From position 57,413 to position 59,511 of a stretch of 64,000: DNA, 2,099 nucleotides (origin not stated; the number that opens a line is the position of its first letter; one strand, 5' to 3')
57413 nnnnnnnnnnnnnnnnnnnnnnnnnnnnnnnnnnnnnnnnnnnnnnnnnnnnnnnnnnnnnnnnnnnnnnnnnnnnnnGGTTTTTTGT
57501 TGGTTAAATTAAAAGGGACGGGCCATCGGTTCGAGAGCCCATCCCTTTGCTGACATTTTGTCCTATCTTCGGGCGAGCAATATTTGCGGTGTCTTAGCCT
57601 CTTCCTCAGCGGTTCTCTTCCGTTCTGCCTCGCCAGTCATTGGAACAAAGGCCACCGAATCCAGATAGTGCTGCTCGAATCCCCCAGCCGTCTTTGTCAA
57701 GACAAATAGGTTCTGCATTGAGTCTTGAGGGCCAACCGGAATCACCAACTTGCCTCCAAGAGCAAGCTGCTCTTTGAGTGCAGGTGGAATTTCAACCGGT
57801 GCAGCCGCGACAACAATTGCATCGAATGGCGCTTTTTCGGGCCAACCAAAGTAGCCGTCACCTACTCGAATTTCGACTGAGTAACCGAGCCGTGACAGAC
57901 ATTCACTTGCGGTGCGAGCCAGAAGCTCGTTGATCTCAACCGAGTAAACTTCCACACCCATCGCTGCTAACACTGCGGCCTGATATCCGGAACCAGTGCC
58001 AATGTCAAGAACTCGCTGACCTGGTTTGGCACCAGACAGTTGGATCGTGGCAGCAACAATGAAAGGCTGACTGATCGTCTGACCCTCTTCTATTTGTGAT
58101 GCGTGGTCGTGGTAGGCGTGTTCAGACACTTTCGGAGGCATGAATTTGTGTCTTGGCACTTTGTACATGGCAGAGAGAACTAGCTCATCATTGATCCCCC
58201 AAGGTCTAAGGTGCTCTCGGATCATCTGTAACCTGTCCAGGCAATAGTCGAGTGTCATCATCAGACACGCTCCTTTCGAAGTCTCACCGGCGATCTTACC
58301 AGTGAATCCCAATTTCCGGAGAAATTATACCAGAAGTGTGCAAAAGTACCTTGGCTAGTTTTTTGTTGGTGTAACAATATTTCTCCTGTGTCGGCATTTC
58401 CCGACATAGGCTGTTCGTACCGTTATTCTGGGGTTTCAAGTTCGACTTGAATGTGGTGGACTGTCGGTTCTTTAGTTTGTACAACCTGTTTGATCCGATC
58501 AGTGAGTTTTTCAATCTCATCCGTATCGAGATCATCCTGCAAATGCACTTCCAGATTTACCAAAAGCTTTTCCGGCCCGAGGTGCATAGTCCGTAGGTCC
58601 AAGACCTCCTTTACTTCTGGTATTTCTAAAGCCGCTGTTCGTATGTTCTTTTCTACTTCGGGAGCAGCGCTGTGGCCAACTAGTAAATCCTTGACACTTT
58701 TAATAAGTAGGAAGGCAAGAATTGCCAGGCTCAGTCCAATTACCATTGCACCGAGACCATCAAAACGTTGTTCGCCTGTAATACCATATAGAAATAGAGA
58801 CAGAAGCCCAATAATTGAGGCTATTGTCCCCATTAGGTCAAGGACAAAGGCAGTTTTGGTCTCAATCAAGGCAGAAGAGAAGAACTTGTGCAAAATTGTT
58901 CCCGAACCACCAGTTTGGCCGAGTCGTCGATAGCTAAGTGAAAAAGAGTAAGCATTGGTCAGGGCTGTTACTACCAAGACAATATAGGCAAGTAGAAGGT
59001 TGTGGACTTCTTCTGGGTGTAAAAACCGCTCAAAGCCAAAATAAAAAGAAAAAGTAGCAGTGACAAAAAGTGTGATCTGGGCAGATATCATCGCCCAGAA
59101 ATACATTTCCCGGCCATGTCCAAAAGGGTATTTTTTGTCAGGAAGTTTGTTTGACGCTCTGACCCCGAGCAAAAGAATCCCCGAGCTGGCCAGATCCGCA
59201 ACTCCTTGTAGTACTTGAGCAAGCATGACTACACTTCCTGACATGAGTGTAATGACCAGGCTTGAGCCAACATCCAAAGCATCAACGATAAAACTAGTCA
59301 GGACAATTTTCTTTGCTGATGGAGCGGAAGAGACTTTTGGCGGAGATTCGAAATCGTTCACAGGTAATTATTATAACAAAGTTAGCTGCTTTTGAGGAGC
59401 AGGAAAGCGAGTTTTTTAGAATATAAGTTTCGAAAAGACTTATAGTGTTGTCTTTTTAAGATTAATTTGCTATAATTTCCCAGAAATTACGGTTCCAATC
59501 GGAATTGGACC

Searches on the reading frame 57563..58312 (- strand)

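Call 87: search_protein_families(library=pfam, proteins=[window:57563-58312:-], max_evalue=0.001)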
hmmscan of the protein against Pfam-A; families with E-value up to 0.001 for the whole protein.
window:57563-58312:- (249 aa): 8 families
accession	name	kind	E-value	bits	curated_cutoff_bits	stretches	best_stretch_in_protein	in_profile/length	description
PF01135.25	PCMT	-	6.9e-54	183.2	20.3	1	33-228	8-208/210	Protein-L-isoaspartate(D-aspartate) O-methyltransferase (PCMT)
PF13649.12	Methyltransf_25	-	3e-08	34.7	27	1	101-174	1-75/97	Methyltransferase domain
PF08241.18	Methyltransf_11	-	7.6e-06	26.9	21.2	1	102-169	1-67/95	Methyltransferase domain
PF13489.12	Methyltransf_23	-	1.4e-05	25.3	27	1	92-167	16-86/164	Methyltransferase domain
PF13847.12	Methyltransf_31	-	0.00011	22.3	27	1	96-170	2-82/145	Methyltransferase domain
PF13679.12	Methyltransf_32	-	0.00065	20.1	27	1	92-147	20-81/143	Methyltransferase domain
PF02353.26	CMAS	-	0.00068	19.5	27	1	88-167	53-132/273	Mycolic acid cyclopropane synthetase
PF00398.26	RrnaAD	-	0.00069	19.2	24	0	85-154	23-86/263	Ribosomal RNA adenine dimethylase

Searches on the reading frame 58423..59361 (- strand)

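Call 54: search_protein_families(library=pfam, proteins=[window:58423-59361:-], max_evalue=0.001)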
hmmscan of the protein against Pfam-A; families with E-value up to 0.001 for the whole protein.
window:58423-59361:- (312 aa): 3 families
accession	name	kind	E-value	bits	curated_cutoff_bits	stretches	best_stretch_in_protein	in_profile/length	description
PF01545.26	Cation_efflux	-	2.1e-29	103.1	26.6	1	21-227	2-197/198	Cation efflux family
PF16916.11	ZT_dimer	-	1.9e-08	34.7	26.7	1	234-309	3-76/78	Dimerisation domain of Zinc Transporter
PF05656.20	DUF805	-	0.00036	21.4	25.7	1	83-201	9-110/111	Protein of unknown function (DUF805)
